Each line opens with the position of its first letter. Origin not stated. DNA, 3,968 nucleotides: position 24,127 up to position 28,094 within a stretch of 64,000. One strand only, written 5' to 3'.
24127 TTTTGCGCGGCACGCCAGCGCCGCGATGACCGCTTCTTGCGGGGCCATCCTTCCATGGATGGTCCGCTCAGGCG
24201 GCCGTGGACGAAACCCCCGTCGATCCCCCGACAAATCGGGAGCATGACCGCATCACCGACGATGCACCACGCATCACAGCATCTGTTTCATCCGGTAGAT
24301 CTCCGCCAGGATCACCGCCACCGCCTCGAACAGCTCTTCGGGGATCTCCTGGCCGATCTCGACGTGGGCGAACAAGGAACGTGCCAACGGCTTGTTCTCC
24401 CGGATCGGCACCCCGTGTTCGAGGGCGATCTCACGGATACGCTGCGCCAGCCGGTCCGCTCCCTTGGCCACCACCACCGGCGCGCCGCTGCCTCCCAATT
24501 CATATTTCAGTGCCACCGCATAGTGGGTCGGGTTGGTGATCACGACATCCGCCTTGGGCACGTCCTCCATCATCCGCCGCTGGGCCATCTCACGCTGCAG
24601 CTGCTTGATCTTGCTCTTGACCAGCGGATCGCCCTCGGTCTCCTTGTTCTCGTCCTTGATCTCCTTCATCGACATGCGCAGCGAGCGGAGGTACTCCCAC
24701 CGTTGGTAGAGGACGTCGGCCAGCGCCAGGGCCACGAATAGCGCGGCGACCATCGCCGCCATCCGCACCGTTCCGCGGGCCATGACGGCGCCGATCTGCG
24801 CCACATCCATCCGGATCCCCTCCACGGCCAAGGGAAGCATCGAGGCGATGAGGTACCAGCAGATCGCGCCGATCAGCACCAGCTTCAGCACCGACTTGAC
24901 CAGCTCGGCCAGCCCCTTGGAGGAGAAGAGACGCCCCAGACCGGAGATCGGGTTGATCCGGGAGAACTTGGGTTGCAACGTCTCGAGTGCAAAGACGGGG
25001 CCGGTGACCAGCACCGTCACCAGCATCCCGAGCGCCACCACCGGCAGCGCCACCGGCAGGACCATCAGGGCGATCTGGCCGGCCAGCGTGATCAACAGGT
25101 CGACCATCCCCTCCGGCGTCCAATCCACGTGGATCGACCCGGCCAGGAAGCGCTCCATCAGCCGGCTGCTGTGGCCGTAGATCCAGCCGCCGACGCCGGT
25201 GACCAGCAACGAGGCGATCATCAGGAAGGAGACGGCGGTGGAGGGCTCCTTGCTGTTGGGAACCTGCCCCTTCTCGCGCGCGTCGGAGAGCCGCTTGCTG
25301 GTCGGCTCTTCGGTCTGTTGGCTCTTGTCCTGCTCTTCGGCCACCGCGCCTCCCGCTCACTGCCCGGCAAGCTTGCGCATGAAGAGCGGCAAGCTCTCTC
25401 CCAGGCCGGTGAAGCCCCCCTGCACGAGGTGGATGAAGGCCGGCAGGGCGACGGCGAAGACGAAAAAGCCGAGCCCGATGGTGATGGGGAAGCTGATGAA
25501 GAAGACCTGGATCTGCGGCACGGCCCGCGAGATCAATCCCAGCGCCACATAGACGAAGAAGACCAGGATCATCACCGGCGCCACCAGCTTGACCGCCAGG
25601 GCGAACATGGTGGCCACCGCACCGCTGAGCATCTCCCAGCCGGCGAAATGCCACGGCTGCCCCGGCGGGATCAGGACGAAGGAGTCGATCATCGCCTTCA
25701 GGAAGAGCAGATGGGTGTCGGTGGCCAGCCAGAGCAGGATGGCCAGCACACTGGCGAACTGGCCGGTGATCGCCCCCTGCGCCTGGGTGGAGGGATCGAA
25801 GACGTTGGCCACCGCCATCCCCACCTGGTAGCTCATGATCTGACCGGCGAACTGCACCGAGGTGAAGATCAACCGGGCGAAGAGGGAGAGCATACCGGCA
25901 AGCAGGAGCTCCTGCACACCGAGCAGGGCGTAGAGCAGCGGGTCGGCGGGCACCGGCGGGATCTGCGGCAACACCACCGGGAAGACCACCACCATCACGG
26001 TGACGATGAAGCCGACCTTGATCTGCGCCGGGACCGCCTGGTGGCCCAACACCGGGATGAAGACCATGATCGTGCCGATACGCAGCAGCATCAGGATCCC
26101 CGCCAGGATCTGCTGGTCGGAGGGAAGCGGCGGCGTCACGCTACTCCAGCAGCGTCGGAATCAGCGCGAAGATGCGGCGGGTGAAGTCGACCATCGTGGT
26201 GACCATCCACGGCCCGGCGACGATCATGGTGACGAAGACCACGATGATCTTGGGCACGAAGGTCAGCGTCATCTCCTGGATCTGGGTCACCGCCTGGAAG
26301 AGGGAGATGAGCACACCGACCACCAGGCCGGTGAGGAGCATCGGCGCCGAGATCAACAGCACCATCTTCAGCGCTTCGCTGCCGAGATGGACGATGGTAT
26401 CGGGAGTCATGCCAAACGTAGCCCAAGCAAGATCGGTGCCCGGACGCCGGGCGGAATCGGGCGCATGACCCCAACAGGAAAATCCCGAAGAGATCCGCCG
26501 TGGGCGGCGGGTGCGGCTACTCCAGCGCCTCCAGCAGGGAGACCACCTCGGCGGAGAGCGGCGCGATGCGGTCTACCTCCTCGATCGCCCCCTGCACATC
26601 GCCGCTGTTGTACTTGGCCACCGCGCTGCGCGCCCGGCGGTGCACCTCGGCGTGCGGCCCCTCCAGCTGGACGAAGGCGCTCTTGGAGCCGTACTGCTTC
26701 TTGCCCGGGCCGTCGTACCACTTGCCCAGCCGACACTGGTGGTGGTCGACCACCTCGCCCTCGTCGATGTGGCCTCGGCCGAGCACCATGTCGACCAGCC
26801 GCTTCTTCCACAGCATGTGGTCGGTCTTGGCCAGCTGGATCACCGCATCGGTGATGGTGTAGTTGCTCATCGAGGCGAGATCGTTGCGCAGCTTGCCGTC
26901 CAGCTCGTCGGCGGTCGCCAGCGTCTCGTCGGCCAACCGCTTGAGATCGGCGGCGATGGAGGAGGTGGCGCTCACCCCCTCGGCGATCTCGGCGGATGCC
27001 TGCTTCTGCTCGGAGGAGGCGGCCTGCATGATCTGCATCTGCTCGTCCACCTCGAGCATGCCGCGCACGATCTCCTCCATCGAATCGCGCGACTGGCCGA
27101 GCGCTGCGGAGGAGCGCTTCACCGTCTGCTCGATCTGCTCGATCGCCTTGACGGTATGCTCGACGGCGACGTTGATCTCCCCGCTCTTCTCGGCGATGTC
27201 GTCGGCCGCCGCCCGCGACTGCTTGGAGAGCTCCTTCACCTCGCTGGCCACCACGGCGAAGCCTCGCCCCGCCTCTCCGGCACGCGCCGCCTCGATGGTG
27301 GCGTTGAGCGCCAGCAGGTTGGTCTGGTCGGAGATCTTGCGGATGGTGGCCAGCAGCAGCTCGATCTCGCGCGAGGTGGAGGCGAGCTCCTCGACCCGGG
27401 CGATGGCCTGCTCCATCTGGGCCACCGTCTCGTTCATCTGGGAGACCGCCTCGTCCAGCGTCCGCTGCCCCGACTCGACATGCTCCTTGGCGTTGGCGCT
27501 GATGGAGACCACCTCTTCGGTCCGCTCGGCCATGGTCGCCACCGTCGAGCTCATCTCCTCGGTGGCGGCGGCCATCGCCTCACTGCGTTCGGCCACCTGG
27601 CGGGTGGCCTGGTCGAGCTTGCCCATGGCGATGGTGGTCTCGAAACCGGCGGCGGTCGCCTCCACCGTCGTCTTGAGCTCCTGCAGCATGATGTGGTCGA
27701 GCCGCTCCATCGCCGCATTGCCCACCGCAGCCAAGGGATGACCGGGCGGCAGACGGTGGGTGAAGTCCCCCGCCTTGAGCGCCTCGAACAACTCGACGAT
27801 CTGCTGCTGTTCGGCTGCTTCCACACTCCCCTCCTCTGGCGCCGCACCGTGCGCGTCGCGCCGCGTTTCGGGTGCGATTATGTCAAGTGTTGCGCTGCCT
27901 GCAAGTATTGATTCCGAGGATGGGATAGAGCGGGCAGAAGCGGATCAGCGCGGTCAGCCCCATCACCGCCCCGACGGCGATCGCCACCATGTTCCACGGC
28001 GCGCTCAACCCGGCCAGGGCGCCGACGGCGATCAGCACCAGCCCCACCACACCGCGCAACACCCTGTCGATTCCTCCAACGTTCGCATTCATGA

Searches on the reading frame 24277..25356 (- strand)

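Call 36: search_protein_families(library=pfam, max_evalue=0.001, proteins=[window:24277-25356:-])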
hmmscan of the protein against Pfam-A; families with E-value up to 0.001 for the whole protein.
window:24277-25356:- (360 aa): 1 family
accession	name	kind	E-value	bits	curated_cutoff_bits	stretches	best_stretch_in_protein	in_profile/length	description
PF01312.24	Bac_export_2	-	5.3e-126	420.8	24.4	1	13-352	2-334/335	FlhB HrpN YscU SpaS Family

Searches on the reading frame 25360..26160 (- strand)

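Call 36: search_protein_families(library=pfam, max_evalue=0.001, proteins=[window:25360-26160:-])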
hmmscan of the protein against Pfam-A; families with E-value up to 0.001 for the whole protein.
window:25360-26160:- (267 aa): 1 family
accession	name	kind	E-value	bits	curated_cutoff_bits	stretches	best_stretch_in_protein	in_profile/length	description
PF01311.25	Bac_export_1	-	1.6e-58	198.4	27.8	1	20-250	3-227/230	Bacterial export proteins, family 1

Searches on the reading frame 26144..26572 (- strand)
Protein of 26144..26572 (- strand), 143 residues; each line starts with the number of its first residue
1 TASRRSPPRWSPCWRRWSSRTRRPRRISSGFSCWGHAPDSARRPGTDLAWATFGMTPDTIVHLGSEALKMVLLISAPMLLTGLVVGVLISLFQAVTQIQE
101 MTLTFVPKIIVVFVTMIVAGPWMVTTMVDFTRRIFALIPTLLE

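Call 36: search_protein_families(library=pfam, max_evalue=0.001, proteins=[window:26144-26572:-])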
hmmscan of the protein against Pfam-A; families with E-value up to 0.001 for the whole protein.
window:26144-26572:- (143 aa): 2 families
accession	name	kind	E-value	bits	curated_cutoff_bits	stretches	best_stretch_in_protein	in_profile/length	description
PF01313.24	Bac_export_3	-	1.6e-31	108.5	25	1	60-132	2-74/74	Bacterial export proteins, family 3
PF01311.25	Bac_export_1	-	0.00016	21.8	27.8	1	56-131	151-227/230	Bacterial export proteins, family 1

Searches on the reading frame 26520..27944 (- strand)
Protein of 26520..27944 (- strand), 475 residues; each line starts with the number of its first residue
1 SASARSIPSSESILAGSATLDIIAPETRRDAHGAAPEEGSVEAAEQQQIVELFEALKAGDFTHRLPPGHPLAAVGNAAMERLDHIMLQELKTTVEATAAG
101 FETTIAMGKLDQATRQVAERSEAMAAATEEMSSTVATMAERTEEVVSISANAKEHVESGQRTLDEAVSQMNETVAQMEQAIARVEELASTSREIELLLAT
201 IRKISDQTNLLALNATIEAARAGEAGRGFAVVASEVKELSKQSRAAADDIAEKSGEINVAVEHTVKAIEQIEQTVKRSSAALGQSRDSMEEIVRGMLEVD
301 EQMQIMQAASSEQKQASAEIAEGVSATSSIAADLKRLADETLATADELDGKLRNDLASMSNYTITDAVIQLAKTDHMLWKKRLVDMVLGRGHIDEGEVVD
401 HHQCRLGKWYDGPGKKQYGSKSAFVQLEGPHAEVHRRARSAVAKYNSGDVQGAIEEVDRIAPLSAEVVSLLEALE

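Call 37: search_protein_families(library=pfam, max_evalue=0.001, proteins=[window:26520-27944:-])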
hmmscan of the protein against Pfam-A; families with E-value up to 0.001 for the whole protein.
window:26520-27944:- (475 aa): 3 families
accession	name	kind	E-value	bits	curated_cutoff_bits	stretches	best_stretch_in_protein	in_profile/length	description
PF00015.26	MCPsignal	-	5.9e-36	124.3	34.6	1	149-330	4-171/172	Methyl-accepting chemotaxis protein (MCP) signalling domain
PF13682.11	CZB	-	1.8e-17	63.9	29.4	1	376-442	1-64/64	Chemoreceptor zinc-binding domain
PF10157.14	BORCS6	-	1.2e-07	32.3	35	0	131-207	19-96/101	BLOC-1-related complex sub-unit 6 C-terminal helix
